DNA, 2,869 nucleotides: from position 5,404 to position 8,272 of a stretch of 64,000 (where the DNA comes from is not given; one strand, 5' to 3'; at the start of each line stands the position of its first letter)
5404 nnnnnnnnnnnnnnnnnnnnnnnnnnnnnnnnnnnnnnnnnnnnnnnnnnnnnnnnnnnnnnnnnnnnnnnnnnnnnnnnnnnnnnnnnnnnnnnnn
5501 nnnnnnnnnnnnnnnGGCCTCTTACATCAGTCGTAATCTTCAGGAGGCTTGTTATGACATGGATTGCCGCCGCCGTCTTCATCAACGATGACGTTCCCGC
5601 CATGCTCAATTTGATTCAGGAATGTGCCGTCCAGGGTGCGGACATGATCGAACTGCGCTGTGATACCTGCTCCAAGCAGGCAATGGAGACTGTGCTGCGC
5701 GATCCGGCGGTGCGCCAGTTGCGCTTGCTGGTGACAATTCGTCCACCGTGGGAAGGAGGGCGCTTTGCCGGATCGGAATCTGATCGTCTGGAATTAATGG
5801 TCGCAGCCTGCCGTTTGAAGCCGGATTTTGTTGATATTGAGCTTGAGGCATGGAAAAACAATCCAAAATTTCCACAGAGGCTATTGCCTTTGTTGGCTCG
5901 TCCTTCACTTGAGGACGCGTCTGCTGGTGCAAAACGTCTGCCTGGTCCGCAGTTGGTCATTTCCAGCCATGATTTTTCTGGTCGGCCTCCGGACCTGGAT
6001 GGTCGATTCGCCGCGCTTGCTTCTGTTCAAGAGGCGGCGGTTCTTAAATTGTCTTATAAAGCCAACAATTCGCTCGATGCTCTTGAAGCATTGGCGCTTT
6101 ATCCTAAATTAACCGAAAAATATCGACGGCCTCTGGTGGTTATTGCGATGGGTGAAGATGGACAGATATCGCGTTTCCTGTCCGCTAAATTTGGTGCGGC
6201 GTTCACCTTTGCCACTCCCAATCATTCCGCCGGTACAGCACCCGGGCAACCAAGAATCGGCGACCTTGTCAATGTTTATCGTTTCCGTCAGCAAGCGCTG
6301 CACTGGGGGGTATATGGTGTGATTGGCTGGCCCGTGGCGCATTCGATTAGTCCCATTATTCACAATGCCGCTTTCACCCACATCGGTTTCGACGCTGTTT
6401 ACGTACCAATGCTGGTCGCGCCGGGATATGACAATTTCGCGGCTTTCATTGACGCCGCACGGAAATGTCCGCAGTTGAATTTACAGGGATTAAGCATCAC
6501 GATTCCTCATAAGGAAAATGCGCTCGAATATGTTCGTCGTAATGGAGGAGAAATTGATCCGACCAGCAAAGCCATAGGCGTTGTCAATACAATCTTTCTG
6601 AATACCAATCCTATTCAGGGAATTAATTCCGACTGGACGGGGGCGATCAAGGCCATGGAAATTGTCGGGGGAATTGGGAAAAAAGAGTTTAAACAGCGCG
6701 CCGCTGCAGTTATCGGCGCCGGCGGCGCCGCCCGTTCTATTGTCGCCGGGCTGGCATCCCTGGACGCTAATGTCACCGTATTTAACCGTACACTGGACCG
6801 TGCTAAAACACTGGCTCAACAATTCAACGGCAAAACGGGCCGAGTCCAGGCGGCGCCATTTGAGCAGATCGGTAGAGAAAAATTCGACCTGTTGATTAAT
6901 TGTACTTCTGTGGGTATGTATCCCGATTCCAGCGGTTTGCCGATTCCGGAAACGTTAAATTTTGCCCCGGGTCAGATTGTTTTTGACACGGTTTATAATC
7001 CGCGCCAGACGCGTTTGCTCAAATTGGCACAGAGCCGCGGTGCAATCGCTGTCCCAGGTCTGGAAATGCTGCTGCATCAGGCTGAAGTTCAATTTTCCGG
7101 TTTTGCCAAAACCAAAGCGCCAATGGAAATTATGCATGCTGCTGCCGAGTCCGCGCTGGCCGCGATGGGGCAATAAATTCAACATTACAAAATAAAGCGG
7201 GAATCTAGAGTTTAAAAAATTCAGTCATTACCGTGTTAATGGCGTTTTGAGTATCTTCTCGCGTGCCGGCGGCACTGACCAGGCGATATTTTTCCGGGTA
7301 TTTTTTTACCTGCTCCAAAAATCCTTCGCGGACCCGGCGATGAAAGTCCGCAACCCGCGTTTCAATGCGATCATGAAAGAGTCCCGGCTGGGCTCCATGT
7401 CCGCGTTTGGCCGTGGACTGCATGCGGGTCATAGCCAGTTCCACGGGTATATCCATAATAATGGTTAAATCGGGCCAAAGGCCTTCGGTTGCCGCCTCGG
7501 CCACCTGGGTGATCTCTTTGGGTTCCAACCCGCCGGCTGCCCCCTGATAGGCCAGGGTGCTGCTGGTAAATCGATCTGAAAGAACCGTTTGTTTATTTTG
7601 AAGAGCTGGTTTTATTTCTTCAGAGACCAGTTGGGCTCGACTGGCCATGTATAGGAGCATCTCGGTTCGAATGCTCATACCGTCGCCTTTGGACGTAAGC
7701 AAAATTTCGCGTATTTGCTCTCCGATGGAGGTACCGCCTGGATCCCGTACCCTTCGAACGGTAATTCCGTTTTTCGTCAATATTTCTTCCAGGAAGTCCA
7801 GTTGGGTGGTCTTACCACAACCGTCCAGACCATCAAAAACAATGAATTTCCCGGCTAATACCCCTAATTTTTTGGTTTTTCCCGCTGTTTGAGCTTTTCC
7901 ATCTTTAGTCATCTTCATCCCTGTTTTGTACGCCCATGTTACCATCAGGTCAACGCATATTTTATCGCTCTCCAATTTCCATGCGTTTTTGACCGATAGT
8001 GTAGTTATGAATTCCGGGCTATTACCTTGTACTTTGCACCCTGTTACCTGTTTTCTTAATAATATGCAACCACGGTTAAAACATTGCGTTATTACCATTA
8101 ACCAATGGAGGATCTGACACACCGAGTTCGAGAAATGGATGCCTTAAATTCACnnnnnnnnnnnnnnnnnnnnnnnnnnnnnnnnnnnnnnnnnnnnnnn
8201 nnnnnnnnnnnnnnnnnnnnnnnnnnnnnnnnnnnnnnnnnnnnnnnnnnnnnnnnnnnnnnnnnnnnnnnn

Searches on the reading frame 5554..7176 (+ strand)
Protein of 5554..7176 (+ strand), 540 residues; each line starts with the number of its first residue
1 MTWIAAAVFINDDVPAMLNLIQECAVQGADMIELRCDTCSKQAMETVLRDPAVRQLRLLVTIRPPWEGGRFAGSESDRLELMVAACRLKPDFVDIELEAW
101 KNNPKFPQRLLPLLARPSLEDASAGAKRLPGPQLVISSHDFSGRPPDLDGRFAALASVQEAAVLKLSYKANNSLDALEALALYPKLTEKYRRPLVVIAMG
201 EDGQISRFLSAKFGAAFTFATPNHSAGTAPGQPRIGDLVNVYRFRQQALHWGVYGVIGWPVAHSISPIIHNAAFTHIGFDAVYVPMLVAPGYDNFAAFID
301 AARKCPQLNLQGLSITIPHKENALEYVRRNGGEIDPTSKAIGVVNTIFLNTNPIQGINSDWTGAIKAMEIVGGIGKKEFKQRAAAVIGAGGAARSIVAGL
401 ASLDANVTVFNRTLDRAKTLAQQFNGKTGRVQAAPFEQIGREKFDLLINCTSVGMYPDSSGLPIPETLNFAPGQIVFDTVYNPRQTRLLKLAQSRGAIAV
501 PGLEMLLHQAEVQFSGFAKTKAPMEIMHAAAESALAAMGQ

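Call 10: search_protein_families(library=pfam, proteins=[window:5554-7176:+], max_evalue=0.001)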
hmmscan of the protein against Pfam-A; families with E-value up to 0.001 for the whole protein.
window:5554-7176:+ (540 aa): 5 families
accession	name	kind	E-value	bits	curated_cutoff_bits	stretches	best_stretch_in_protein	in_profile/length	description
PF01487.21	DHquinase_I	-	8.9e-38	131.1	22.2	1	12-242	7-230/230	Type I 3-dehydroquinase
PF08501.16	Shikimate_dh_N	-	1.8e-20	73.4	27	1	256-347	1-83/83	Shikimate dehydrogenase substrate binding domain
PF01488.26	Shikimate_DH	-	2.6e-09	37.7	24.3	1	378-452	9-84/138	Shikimate / quinate 5-dehydrogenase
PF03807.23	F420_oxidored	-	0.00058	20.9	21.6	0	385-429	3-46/94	NADP oxidoreductase coenzyme F420-dependent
PF18317.6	SDH_C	-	0.00084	19.5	25.8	0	502-531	1-30/31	Shikimate 5'-dehydrogenase C-terminal domain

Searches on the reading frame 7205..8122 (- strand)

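Call 10: search_protein_families(library=pfam, proteins=[window:7205-8122:-], max_evalue=0.001)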
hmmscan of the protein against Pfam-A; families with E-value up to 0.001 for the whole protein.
window:7205-8122:- (305 aa): 2 families
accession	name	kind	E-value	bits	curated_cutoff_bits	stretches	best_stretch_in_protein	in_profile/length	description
PF02223.23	Thymidylate_kin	-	1.3e-42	146.1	27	1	96-295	1-185/185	Thymidylate kinase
PF13521.12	AAA_28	-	1.5e-05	25.7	27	1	94-224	2-117/164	AAA domain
